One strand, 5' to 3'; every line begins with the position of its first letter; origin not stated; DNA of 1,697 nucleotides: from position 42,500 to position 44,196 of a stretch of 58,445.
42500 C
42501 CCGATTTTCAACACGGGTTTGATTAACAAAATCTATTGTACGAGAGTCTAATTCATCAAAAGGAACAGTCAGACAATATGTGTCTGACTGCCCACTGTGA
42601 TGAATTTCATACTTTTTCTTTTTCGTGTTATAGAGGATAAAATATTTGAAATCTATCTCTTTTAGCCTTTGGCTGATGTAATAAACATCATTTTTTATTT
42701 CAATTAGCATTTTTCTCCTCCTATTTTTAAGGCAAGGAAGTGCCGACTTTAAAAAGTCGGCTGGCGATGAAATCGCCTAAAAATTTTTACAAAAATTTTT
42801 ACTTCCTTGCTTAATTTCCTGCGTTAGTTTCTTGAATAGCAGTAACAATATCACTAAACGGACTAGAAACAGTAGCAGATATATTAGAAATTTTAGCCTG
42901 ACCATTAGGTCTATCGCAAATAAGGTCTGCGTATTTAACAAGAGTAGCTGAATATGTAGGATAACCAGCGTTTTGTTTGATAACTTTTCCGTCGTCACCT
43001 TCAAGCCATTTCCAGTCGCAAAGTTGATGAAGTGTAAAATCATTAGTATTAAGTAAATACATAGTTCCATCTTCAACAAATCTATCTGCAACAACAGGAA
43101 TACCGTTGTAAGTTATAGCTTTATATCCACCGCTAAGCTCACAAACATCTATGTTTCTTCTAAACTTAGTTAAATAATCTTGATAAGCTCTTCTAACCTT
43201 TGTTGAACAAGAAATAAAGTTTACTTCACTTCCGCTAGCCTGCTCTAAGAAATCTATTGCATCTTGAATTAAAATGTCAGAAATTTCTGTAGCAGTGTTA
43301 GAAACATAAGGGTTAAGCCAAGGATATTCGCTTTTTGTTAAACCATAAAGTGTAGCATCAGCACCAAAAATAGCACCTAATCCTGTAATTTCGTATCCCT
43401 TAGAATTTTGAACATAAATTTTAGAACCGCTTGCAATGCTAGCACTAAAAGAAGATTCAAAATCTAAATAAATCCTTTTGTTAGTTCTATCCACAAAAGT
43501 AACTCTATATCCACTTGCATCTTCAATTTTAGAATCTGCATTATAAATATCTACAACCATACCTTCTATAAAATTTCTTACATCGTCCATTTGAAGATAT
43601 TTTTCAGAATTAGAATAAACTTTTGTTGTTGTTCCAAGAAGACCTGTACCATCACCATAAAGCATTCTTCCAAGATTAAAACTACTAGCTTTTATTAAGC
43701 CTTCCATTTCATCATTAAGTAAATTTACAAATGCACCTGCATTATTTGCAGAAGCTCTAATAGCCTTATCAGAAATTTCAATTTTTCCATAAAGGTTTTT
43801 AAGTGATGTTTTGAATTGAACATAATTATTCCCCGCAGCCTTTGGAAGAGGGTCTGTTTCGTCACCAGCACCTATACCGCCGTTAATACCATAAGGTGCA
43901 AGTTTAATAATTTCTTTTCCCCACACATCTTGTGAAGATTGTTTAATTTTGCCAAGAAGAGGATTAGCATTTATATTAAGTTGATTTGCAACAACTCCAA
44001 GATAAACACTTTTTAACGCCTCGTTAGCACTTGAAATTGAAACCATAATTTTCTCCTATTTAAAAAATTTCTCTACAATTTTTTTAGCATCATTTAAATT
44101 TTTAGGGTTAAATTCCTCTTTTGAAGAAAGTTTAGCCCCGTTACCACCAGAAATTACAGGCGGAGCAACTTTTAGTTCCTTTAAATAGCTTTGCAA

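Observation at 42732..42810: Near-perfect four-way-junction element fused to the capsid-gene stop codon (family member 1 of 4)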

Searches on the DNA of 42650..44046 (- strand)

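Call 37: search_rna_families(source=window, start=42650, end=42900, threshold=evalue, max_evalue=10)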
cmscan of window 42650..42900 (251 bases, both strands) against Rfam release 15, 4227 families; matches with E-value up to 10: 6.
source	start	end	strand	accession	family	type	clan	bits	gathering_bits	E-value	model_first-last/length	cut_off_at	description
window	42711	42865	+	RF00004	U2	Gene; snRNA; splicing;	CL00006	17.3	46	0.16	1-192/192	no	U2 spliceosomal RNA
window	42734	42847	-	RF02390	sau-41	Gene; sRNA;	-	16.9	80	2.2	1-156/156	no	Staphylococcus sRNA sau-41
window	42764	42833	+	RF01775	RsaOG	Gene; sRNA;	-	15.7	50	4.1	1-147/147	no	RNA S.aureus Orsay G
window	42665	42783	-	RF00586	SNORA12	Gene; snRNA; snoRNA; HACA-box;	-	13.9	45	1.5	1-148/148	no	Small nucleolar RNA SNORA12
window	42693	42772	+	RF00046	snoR30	Gene; snRNA; snoRNA; CD-box;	CL00073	13.7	60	2.8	1-96/96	no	Small nucleolar RNA R30/Z108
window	42768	42888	+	RF02189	ST7-OT4_3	Gene; lncRNA;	-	9.4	50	4.1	186-302/302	no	ST7 overlapping transcript 4 conserved region 3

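Call 75: search_dna_similar(query=window:42720-42825:-, collection=plasmids, mode=distant, max_evalue=0.01, max_rows=15)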
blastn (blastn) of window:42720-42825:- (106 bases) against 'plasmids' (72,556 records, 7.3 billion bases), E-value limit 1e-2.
No match.

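Call 76: search_dna_similar(query=window:42720-42825:-, collection=phages, mode=distant, max_evalue=0.01, max_rows=15)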
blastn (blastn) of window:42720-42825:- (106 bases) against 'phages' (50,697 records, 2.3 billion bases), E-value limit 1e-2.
No match.

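Call 86: search_rna_families(sources=[L121, L141, L143, L168], threshold=gathering)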
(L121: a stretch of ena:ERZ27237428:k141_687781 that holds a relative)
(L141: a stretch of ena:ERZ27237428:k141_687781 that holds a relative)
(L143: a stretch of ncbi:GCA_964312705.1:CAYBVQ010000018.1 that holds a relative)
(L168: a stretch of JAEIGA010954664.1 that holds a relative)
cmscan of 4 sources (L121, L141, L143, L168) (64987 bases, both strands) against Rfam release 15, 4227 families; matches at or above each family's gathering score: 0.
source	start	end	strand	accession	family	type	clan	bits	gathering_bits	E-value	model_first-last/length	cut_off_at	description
